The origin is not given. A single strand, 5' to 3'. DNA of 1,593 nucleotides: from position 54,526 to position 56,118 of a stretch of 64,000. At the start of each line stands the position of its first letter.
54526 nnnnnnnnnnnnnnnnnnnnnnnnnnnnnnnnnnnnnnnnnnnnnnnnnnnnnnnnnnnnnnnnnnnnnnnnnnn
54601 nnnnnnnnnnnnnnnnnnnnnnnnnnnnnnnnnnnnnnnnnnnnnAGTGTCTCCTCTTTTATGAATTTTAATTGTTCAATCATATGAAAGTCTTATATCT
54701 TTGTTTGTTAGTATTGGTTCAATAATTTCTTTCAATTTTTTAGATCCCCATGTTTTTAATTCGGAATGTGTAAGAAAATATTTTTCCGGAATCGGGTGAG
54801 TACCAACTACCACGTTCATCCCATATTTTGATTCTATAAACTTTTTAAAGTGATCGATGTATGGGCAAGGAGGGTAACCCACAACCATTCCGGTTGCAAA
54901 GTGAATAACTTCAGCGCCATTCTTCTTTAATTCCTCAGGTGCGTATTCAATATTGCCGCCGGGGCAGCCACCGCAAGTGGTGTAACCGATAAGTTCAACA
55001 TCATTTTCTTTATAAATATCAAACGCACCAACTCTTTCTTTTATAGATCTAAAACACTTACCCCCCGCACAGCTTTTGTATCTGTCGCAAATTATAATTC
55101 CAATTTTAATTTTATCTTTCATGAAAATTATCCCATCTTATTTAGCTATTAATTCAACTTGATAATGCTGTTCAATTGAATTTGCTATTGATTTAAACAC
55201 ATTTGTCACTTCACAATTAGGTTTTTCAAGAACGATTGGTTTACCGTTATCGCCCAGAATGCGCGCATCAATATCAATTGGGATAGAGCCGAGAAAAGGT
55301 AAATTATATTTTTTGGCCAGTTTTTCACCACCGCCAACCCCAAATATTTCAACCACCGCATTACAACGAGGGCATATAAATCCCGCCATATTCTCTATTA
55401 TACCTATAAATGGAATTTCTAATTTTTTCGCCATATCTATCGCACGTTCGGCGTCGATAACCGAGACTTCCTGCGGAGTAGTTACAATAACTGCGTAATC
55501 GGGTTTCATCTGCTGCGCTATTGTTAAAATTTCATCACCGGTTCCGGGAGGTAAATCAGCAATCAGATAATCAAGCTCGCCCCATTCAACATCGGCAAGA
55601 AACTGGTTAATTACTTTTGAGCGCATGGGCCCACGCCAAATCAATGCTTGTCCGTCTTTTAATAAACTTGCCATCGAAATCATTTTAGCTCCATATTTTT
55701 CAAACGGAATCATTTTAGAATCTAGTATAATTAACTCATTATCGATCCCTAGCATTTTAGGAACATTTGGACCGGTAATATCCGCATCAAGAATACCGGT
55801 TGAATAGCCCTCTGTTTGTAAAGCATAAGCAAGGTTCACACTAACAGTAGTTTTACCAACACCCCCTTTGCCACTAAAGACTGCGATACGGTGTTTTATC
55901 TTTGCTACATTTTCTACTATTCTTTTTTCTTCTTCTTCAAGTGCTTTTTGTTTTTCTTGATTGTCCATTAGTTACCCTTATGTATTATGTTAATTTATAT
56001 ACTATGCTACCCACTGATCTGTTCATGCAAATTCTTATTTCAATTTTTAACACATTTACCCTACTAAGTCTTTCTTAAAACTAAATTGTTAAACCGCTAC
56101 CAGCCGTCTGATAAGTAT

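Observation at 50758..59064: Sigma-54/PAS-activator-linked, nitrogenase-independent cluster: radical SAM, Mrp, CGGC, DUF5320, 3x NifX-like, 2x MinD-ferredoxin, Prx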

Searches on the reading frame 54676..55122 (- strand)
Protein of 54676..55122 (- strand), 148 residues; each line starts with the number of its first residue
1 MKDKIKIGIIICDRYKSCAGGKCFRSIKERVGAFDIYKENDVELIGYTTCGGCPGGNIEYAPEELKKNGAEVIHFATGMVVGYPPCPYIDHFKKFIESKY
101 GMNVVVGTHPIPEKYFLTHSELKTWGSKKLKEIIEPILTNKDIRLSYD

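Call 3: search_protein_families(library=pfam, proteins=[window:54676-55122:-], max_evalue=0.01)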
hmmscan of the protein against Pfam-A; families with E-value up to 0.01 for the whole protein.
window:54676-55122:- (148 aa): 1 family
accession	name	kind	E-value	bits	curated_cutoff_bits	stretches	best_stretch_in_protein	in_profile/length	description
PF08821.16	CGGC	-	6.7e-31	107.1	27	1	6-109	1-106/106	CGGC domain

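Call 29: search_protein_families(library=ncbifam, proteins=[window:54676-55122:-], max_evalue=0.001)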
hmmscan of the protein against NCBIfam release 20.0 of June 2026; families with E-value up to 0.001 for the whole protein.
window:54676-55122:- (148 aa): 0 families

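Call 74: find_homologous_proteins(query=window:54676-55122:-, max_evalue=0.00001)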
Query window:54676-55122:- (148 aa): 8000 proteins with E <= 0.00001 among 8000 candidates; the best 120 are listed.
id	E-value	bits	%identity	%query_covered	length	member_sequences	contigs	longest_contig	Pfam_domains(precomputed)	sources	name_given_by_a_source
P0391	9.5e-98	342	100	100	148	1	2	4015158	PF08821.17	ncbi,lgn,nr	ncbi:MAG: CGGC domain-containing protein [Melioribacteraceae bacterium]|nr:CGGC domain-containing pr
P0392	8.1e-84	297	84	100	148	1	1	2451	PF08821.17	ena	-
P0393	3.5e-83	295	82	100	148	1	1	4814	PF08821.17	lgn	-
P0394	5.5e-83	294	83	100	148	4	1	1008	PF08821.17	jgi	-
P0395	6.6e-83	294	83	100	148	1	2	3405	PF08821.17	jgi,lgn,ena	-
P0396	2.0e-82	293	80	100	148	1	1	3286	PF08821.17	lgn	-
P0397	2.2e-82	292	84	100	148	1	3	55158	PF08821.17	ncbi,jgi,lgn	jgi:predicted metal-binding protein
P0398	7.0e-82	291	81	100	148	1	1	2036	PF08821.17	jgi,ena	-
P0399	1.0e-81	290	80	100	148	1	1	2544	PF08821.17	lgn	-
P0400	2.2e-81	289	79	100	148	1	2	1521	PF08821.17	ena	-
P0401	2.6e-81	289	80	93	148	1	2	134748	PF08821.17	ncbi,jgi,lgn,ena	ncbi:MAG: CGGC domain-containing protein [Ignavibacteriaceae bacterium]|jgi:predicted metal-binding 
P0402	3.0e-81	289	81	100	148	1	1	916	PF08821.17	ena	-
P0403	4.7e-81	288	80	100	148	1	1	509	PF08821.17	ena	-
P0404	5.2e-81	288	81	100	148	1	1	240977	PF08821.17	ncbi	ncbi:MAG: CGGC domain-containing protein [bacterium]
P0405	5.3e-81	288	80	100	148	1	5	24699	PF08821.17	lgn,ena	-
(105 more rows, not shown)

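Call 76: find_encoding_contigs(protein=P0391, flank=10000, max_places=3)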
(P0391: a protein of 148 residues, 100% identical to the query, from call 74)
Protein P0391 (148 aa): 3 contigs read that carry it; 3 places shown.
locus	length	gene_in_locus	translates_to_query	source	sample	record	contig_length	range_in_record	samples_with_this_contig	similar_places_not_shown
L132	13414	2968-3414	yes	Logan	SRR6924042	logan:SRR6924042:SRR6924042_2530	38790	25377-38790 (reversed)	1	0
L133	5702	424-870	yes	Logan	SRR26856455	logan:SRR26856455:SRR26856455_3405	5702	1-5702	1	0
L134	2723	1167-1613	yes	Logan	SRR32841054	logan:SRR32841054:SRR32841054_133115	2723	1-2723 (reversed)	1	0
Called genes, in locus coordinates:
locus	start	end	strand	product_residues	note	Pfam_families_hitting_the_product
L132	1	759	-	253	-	?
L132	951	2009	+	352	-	PF04055:Radical_SAM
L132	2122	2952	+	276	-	PF00142:Fer4_NifH (faint), PF02374:ArsA_ATPase (weak), PF09140:MipZ (weak), PF10609:ParA, PF13614:AAA_31, PF01656:CbiA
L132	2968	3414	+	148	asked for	PF08821:CGGC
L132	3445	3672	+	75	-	PF17253:DUF5320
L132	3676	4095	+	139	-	PF02579:Nitro_FeMo-Co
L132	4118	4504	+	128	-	PF02579:Nitro_FeMo-Co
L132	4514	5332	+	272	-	PF01656:CbiA, PF10609:ParA (faint), PF13614:AAA_31 (faint), PF12838:Fer4_7 (faint), PF13187:Fer4_9 (faint), PF00037:Fer4 (weak), PF12837:Fer4_6 (weak), PF14697:Fer4_21 (weak)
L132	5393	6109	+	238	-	PF00578:AhpC-TSA, PF08534:Redoxin, PF10417:1-cysPrx_C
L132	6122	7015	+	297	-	PF01656:CbiA, PF10609:ParA (faint), PF13614:AAA_31 (faint), PF00037:Fer4 (weak), PF14697:Fer4_21 (weak), PF25160:LdpA_Fe-S-bd (weak), PF00037:Fer4 (weak), PF12838:Fer4_7 (weak), +4 more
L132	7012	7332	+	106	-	PF02579:Nitro_FeMo-Co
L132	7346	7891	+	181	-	PF01862:PvlArgDC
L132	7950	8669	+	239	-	PF00753:Lactamase_B, PF23023:Anti-Pycsar_Apyc1 (weak), PF19583:ODP (faint)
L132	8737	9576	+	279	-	PF11449:ArsP_2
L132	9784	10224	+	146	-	PF20791:Acyl-ACP_TE_C (weak), PF13279:4HBT_2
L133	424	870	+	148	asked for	PF08821:CGGC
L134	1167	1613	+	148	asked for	PF08821:CGGC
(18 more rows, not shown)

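Call 82: predict_structure(alignment_id=A3)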
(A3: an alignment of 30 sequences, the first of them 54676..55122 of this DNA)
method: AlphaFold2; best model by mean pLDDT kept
length: 148 residues; sequences in the alignment: 30
mean_pLDDT: 85.9   pTM: 0.80
mean pLDDT of the five models: 85.9, 84.8, 77.3, 75.2, 60.5
residues with pLDDT >= 90: 49; 70-90: 89; 50-70: 9; < 50: 1
segments of 3 or more residues with pLDDT < 50: none
pLDDT, mean of each block of 10 residues (from residue 1): 83 78 87 87 91 87 95 82 75 94 90 88 83 83 89
secondary structure, 60 per line:
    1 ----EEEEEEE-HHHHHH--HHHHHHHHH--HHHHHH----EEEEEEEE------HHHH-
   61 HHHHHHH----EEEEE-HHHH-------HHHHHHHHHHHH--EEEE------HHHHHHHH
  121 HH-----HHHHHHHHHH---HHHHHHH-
elements in order: E5-11 H13-18 H21-29 H32-37 E42-49 H56-59 H61-67 E72-76 H78-81 H89-100 E103-106 H113-122 H128-137 H141-147

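Call 84: fold_search(model_id=the predicted structure, library=pdb)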
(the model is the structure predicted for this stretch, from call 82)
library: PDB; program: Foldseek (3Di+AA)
matches with E <= 10: 1400; with E <= 0.001: 0
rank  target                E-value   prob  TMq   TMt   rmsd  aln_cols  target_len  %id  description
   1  3eis_D                2.6e-03  0.98  0.42  0.29   8.5       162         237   13  Crystal Structure of Arylmalonate Decarboxylase (released 2009-09-22)
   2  3dg9                  4.1e-03  0.92  0.37  0.26   9.0       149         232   14  Crystal Structure of Malonate Decarboxylase from Bordatella bronchiseptica (released 2008-08-05)
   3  3lud_B                4.3e-03  0.99  0.50  0.55   6.5       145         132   13  Crystal structure of MID domain from hAGO2 in complex with AMP (released 2010-05-26)
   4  2vlb_C                4.3e-03  0.97  0.43  0.29   8.5       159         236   14  Structure of unliganded arylmalonate decarboxylase (released 2008-03-18)
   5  3dtv_D                4.6e-03  0.96  0.42  0.29   8.5       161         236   13  Crystal structure of arylmalonate decarboxylase (released 2009-07-21)
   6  6vfj_A                6.9e-03  0.87  0.42  0.41   9.8       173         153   15  De novo designed icosahedral nanoparticle I53_dn5 (released 2020-08-12)
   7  3lug_B                7.4e-03  0.98  0.49  0.53   7.0       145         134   13  Crystal structure of MID domain from hAGO2 in complex with CMP (released 2010-05-26)
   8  3ixl                  7.4e-03  0.82  0.36  0.25  10.0       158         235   15  Crystal structure of the Gly74Cys-Cys188Ser mutant of arylmalonate decarboxylase in the liganded form (released 2010-02-23)
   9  2jfb_A                7.4e-03  0.80  0.39  0.38   8.5       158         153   16  3D Structure of Lumazine Synthase from Candida albicans (released 2007-05-01)
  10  1xn1_H                8.4e-03  0.94  0.43  0.44   8.4       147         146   14  Crystal Structure Of Lumazine Synthase From Brucella Abortus (Orthorhombic Form At 3.05 Angstroms) (released 2005-09-27)
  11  2a57_A                9.0e-03  0.96  0.47  0.48   7.4       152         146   12  Structure of 6,7-Dimthyl-8-ribityllumazine synthase from Schizosaccharomyces pombe mutant W27Y with bound ligand 6-car (released 2005-07-19)
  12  5im4_M                9.0e-03  0.82  0.39  0.41   9.9       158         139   14  Crystal structure of designed two-component self-assembling icosahedral cage I52-32 (released 2016-07-27)
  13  3dtv_A                1.1e-02  0.94  0.43  0.31   9.4       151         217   13  Crystal structure of arylmalonate decarboxylase (released 2009-07-21)
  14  6f2c_I                1.1e-02  0.77  0.33  0.38   9.9       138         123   14  Methylglyoxal synthase MgsA from Bacillus subtilis (released 2018-03-07)
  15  1xn1_C                1.2e-02  0.92  0.43  0.44   8.4       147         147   11  Crystal Structure Of Lumazine Synthase From Brucella Abortus (Orthorhombic Form At 3.05 Angstroms) (released 2005-09-27)
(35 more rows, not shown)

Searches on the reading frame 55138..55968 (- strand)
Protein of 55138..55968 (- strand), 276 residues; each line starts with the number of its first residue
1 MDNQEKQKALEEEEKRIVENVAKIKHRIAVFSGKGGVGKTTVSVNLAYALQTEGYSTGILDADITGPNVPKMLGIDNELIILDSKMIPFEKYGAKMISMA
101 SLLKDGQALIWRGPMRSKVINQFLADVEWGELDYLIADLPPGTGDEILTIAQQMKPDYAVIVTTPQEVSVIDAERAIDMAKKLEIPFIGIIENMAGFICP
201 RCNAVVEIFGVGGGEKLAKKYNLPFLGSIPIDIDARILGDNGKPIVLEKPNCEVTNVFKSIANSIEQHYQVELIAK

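Call 3: search_protein_families(library=pfam, proteins=[window:55138-55968:-], max_evalue=0.01)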
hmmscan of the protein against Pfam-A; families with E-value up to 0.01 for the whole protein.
window:55138-55968:- (276 aa): 11 families
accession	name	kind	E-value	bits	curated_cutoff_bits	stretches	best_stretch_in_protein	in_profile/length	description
PF10609.15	ParA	-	2.1e-97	325.8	27.1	1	23-265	1-245/246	NUBPL iron-transfer P-loop NTPase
PF01656.29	CbiA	-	1.9e-14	54.2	25.4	1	28-244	1-124/125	CobQ/CobB/MinD/ParA nucleotide binding domain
PF13614.12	AAA_31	-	2.2e-11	44.5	27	1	28-177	4-161/177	AAA domain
PF02374.21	ArsA_ATPase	-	1.5e-07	31.4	24.3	1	27-63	2-38/305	Anion-transporting ATPase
PF09140.17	MipZ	-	1.8e-05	24.6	20.7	1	26-172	1-135/262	ATPase MipZ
PF00142.24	Fer4_NifH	-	1.9e-05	24.8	25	0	28-55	3-29/271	4Fe-4S iron sulfur cluster binding proteins, NifH/frxC family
PF20720.3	nSTAND3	-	0.00078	19.6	27.2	1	25-57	16-48/155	Novel STAND NTPase 3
PF25199.1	nSTAND_NTPase5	-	0.00097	19.4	34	1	15-68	26-84/145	Novel STAND NTPase 5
PF13604.12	AAA_30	-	0.0033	17.6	27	1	10-56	2-48/191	AAA domain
PF01583.26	APS_kinase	-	0.0038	17.7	21.1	1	30-78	6-54/152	Adenylylsulphate kinase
PF13500.12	AAA_26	-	0.0072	16.7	27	0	28-59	3-34/198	AAA domain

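Call 29: search_protein_families(library=ncbifam, proteins=[window:55138-55968:-], max_evalue=0.001)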
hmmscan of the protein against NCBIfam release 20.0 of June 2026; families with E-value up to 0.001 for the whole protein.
window:55138-55968:- (276 aa): 21 families
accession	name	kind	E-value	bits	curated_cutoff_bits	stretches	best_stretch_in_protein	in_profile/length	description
NF041136.1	MrpORP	equivalog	1.4e-92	310.8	450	1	22-268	2-251/365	iron-sulfur cluster carrier protein MrpORP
NF008669.0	PRK11670.1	equivalog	3.1e-80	269.9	348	1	20-272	102-358/369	iron-sulfur cluster carrier protein ApbC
TIGR01969.1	minD_arch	subfamily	3.3e-23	82.2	201.75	2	28-82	3-57/251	cell division ATPase MinD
TIGR01968.1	minD_bact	equivalog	4e-19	69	212.9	1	28-266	4-237/261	septum site-determining protein MinD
NF041546.1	ParA_partition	equivalog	1.6e-12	47.4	180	1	28-63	2-37/203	ParA family partition ATPase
NF008079.0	PRK10818.1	equivalog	2.4e-10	40.2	508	1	28-178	5-158/270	septum site-determining protein MinD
NF047398.1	AAA_KGGVGR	domain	1.7e-08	35.1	90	1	26-76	3-53/190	KGGVGR-motif variant AAA ATPase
TIGR03018.1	pepcterm_TyrKin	hypoth_equivalog_domain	1.6e-07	30.9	230.65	1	19-83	29-94/207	XrtA-associated tyrosine autokinase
TIGR03371.1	cellulose_yhjQ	equivalog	1.8e-07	30.9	157.85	1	26-64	2-40/246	cellulose biosynthesis protein BcsQ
TIGR01007.1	eps_fam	subfamily_domain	2.7e-07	30.3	108.05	1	23-81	16-73/204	polysaccharide biosynthesis tyrosine autokinase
TIGR04291.1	arsen_driv_ArsA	equivalog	7e-07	28.3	650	1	11-58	305-352/565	arsenical pump-driving ATPase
TIGR03815.1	CpaE_hom_Actino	equivalog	7.6e-06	25.3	154.45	1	26-77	112-163/340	septum site-determining protein Ssd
NF033200.1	F430_CfbC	exception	8.2e-06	25.4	402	0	27-59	2-33/260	Ni-sirohydrochlorin a,c-diamide reductive cyclase ATP-dependent reductase subunit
TIGR00345.1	GET3_arsA_TRC40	subfamily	8.4e-06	25.5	135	0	31-60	2-31/299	TRC40/GET3/ArsA family transport-energizing ATPase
NF041417.1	ArsA_halo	exception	1.3e-05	24.1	800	1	25-74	11-59/617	arsenical pump-driving ATPase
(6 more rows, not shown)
